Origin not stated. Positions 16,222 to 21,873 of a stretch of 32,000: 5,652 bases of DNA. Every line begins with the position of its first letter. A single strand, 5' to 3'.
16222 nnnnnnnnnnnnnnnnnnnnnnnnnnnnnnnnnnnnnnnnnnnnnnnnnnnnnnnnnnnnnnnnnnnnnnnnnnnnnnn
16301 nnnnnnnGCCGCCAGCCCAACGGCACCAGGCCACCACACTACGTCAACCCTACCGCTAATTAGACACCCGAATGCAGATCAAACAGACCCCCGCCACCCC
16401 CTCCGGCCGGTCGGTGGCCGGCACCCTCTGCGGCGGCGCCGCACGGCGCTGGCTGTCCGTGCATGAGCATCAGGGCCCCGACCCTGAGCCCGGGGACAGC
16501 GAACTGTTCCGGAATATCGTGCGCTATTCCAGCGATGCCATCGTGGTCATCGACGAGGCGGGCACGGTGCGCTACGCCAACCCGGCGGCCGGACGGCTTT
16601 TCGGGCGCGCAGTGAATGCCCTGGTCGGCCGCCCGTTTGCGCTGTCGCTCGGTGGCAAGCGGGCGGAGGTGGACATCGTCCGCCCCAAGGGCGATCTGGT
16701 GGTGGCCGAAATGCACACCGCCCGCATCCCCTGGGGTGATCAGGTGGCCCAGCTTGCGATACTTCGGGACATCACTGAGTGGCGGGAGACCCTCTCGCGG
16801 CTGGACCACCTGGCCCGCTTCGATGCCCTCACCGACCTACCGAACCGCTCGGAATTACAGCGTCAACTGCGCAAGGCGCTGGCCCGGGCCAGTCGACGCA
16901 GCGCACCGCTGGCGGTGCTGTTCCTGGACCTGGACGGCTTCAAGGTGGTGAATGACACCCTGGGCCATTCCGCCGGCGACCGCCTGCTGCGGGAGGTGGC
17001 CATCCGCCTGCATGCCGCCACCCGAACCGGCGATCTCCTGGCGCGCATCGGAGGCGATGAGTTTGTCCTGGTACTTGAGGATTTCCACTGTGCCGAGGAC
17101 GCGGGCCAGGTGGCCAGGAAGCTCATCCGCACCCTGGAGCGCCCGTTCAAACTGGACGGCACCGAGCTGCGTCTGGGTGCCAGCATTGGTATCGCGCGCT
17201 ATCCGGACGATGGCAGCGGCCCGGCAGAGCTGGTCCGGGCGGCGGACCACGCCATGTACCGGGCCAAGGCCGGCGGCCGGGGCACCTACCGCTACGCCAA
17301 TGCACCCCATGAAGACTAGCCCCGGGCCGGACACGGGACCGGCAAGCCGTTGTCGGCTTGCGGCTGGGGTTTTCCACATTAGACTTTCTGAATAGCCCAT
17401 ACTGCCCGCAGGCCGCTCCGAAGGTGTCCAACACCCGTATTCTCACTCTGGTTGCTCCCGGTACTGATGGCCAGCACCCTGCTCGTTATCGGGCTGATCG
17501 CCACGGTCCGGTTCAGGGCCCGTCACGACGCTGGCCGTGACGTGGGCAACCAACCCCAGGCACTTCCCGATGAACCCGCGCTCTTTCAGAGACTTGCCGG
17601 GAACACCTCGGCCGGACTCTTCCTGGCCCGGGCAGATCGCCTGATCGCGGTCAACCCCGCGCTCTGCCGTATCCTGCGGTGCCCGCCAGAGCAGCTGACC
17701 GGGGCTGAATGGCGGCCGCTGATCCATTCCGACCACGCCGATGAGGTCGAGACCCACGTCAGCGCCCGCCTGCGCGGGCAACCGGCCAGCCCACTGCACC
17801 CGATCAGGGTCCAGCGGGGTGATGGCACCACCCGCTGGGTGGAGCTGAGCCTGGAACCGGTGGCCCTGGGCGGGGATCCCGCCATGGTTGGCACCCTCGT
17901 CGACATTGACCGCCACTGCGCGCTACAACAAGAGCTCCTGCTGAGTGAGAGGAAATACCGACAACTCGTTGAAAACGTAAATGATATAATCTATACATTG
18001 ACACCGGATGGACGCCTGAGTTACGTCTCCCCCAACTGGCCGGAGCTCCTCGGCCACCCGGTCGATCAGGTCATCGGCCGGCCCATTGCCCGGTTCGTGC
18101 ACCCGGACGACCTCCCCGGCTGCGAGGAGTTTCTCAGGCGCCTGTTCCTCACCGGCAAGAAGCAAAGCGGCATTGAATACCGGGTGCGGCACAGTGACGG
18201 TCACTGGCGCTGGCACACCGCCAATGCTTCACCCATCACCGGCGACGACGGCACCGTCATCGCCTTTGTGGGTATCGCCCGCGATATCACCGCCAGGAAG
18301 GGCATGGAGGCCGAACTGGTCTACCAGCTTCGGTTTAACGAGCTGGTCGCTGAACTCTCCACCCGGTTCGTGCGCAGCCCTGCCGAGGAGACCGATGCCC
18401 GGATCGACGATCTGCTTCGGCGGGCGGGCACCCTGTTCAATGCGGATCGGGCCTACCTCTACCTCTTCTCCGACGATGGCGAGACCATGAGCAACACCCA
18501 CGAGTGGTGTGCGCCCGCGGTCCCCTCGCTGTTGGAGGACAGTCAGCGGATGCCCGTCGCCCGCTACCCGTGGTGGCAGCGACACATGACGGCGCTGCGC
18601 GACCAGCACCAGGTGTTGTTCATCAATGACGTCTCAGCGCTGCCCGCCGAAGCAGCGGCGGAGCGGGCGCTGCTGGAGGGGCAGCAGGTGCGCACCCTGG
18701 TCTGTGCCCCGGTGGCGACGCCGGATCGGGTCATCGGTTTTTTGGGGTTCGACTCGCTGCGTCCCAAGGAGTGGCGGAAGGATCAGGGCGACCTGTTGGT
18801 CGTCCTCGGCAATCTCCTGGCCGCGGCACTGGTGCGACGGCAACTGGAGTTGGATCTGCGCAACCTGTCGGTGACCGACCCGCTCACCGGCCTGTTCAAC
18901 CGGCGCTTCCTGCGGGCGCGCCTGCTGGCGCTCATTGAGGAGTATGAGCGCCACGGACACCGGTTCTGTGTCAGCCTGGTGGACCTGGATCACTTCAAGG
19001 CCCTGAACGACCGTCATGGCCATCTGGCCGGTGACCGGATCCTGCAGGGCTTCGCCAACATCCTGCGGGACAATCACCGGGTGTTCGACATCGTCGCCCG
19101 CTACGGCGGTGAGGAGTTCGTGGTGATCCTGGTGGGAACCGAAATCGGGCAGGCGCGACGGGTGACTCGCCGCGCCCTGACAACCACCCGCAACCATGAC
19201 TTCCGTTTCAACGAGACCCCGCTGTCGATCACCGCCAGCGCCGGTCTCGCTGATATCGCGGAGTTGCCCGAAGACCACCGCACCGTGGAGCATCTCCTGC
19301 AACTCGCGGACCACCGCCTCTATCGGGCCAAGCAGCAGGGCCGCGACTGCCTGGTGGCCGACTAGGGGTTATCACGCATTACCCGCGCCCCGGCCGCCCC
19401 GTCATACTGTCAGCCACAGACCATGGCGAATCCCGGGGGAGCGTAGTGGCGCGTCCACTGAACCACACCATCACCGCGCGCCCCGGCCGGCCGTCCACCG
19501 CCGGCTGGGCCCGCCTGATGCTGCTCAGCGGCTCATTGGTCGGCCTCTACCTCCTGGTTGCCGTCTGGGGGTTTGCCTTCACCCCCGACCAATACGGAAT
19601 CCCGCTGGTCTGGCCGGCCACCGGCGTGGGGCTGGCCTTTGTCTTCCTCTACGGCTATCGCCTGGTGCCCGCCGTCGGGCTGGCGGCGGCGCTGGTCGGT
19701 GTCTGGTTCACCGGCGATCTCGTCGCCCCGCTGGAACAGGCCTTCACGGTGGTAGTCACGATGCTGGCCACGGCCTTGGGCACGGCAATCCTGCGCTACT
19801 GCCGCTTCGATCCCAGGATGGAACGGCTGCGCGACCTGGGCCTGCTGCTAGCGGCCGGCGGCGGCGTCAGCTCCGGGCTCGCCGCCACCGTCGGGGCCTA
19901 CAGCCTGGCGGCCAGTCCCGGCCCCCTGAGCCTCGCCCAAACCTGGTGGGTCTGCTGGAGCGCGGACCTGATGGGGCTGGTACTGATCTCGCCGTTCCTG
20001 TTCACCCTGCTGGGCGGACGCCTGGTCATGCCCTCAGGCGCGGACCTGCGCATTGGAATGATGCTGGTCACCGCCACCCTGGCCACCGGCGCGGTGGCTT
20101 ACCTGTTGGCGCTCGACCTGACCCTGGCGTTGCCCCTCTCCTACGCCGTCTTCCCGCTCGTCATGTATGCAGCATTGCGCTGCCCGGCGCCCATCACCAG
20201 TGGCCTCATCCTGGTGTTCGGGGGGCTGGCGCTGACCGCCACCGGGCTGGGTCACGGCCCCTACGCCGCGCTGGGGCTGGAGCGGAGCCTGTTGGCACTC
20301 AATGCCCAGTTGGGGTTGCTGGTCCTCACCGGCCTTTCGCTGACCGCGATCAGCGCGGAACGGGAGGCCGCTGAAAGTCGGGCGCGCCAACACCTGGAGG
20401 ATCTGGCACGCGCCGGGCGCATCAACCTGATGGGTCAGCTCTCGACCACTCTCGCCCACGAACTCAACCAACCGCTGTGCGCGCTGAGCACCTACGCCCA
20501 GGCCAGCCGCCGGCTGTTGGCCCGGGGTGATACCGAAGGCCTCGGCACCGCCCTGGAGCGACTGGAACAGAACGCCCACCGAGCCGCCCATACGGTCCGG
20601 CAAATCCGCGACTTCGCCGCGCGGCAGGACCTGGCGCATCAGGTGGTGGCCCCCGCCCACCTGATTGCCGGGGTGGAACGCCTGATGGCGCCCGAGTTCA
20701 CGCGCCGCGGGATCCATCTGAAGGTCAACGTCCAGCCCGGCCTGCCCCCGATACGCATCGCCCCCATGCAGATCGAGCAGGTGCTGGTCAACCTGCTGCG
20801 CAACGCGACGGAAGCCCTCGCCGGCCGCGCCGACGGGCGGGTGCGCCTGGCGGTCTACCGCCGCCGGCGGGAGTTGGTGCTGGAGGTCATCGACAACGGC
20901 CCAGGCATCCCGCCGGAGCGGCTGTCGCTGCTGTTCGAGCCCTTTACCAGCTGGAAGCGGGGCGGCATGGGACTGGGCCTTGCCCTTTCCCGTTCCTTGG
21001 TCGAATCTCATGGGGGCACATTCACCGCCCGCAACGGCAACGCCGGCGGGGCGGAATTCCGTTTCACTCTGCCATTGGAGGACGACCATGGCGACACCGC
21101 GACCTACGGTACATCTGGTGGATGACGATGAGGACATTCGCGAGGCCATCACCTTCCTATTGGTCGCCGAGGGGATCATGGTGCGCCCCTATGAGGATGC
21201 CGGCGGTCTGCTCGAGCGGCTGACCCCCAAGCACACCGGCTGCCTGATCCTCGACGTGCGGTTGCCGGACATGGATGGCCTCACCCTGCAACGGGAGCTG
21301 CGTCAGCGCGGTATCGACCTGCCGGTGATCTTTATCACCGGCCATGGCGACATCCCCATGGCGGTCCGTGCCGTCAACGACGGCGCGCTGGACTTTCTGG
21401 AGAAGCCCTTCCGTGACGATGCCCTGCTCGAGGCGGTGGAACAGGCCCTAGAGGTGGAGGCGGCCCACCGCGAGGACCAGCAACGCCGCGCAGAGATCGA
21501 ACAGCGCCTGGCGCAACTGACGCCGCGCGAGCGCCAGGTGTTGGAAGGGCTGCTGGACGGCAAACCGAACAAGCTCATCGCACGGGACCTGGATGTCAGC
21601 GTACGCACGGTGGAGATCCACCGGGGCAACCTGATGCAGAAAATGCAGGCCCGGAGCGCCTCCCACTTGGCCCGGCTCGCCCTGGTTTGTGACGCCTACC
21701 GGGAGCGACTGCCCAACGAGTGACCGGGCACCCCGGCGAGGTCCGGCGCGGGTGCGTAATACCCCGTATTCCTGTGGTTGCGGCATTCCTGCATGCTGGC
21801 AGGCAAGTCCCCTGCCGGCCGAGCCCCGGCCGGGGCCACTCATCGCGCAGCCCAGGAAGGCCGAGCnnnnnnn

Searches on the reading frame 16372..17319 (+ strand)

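Call 54: search_protein_families(library=pfam, proteins=[window:16372-17319:+], max_evalue=0.00001)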
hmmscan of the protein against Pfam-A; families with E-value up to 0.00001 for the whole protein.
window:16372-17319:+ (315 aa): 5 families
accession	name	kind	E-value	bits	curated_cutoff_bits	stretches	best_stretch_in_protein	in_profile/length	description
PF00990.26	GGDEF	-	8.3e-49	165.9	23.8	1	149-304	2-160/161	Diguanylate cyclase, GGDEF domain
PF08448.16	PAS_4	-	6.9e-09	36.3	23.1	1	53-90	4-41/110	PAS fold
PF13426.13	PAS_9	-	3e-08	34.3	27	1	54-136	1-103/103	PAS domain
PF13188.13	PAS_8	-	3.7e-08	33.4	21.8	1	44-87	1-45/65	PAS domain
PF00989.32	PAS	-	5.2e-08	33.3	22.6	1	45-91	2-48/113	PAS fold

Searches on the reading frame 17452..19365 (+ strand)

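Call 4: search_protein_families(library=pfam, proteins=[window:17452-19365:+], max_evalue=0.01)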
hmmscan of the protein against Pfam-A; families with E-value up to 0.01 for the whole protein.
window:17452-19365:+ (637 aa): 11 families
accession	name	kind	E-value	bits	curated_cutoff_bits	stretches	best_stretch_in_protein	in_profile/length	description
PF00990.26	GGDEF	-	4.1e-41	140.9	23.8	1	474-632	2-160/161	Diguanylate cyclase, GGDEF domain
PF08448.16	PAS_4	-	9.4e-28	97.1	23.1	2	173-283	1-109/110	PAS fold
PF08447.18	PAS_3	-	5.3e-26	91.1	25.6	2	191-276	3-89/89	PAS fold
PF13426.13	PAS_9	-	4.5e-23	81.9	27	2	178-281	2-103/103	PAS domain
PF00989.32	PAS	-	3.7e-21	75.7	22.6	2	168-279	2-113/113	PAS fold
PF01590.32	GAF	-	1e-12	49.2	22.4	1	315-460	3-133/133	GAF domain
PF13492.12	GAF_3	-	7.2e-12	46.3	27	1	315-460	3-127/129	GAF domain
PF13188.13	PAS_8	-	2.8e-10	40.2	21.8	2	44-99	2-55/65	PAS domain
PF13185.12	GAF_2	-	1.9e-09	38.3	28.6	1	318-460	8-135/136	GAF domain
PF14598.12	PAS_11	-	2.4e-06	27.9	25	1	182-266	7-90/109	PAS domain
PF24820.1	Diguanyl_cycl_sensor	-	0.0051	17.2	28.1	0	65-149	19-107/109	Diguanylate cyclase-like sensor domain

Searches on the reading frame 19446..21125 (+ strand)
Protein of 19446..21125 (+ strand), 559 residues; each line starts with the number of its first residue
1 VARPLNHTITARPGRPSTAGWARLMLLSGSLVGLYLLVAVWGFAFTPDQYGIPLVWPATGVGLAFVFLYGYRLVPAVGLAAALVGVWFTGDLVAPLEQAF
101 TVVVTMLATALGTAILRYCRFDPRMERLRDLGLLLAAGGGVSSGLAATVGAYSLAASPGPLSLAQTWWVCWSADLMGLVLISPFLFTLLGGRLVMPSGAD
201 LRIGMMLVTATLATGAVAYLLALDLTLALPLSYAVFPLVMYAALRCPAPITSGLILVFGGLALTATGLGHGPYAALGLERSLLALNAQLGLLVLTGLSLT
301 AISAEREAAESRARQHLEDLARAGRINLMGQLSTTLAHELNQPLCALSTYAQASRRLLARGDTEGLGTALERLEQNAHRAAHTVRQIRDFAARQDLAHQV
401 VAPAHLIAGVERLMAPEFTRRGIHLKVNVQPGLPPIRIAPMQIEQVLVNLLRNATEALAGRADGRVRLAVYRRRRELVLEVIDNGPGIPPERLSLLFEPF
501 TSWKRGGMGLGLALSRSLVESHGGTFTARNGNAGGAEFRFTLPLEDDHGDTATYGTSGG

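Call 4: search_protein_families(library=pfam, proteins=[window:19446-21125:+], max_evalue=0.01)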
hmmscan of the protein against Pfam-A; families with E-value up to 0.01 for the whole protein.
window:19446-21125:+ (559 aa): 4 families
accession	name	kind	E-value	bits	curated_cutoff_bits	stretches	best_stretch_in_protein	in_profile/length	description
PF02518.31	HATPase_c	-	4.2e-25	88.8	26.4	1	440-545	3-110/111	Histidine kinase-, DNA gyrase B-, and HSP90-like ATPase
PF05231.19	MASE1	-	2.4e-15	56.9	29.8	1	28-306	2-298/299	MASE1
PF00512.31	HisKA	-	8.1e-09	35.8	26.9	1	329-393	2-63/66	His Kinase A (phospho-acceptor) domain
PF13581.12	HATPase_c_2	-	0.00011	22.7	27.4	1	454-522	43-112/127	Histidine kinase-like ATPase domain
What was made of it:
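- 19446..21125 (+): MASE1 histidine kinase. Possibly linked regulator. Pfam (call 4).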

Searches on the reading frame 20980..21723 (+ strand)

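Call 4: search_protein_families(library=pfam, proteins=[window:20980-21723:+], max_evalue=0.01)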
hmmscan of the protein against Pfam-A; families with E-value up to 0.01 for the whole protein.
window:20980-21723:+ (247 aa): 4 families
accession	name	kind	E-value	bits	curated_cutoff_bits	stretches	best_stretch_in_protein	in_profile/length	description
PF00072.30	Response_reg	-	1.4e-28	99.7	30.2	1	44-154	1-111/111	Response regulator receiver domain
PF00196.25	GerE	-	1.4e-20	73.1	23.5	1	179-234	2-57/57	Bacterial regulatory proteins, luxR family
PF08281.18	Sigma70_r4_2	-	5.8e-08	32.7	25.7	1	171-214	2-46/54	Sigma-70, region 4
PF04545.22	Sigma70_r4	-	0.0081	16.1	24.1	0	177-212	2-38/50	Sigma-70, region 4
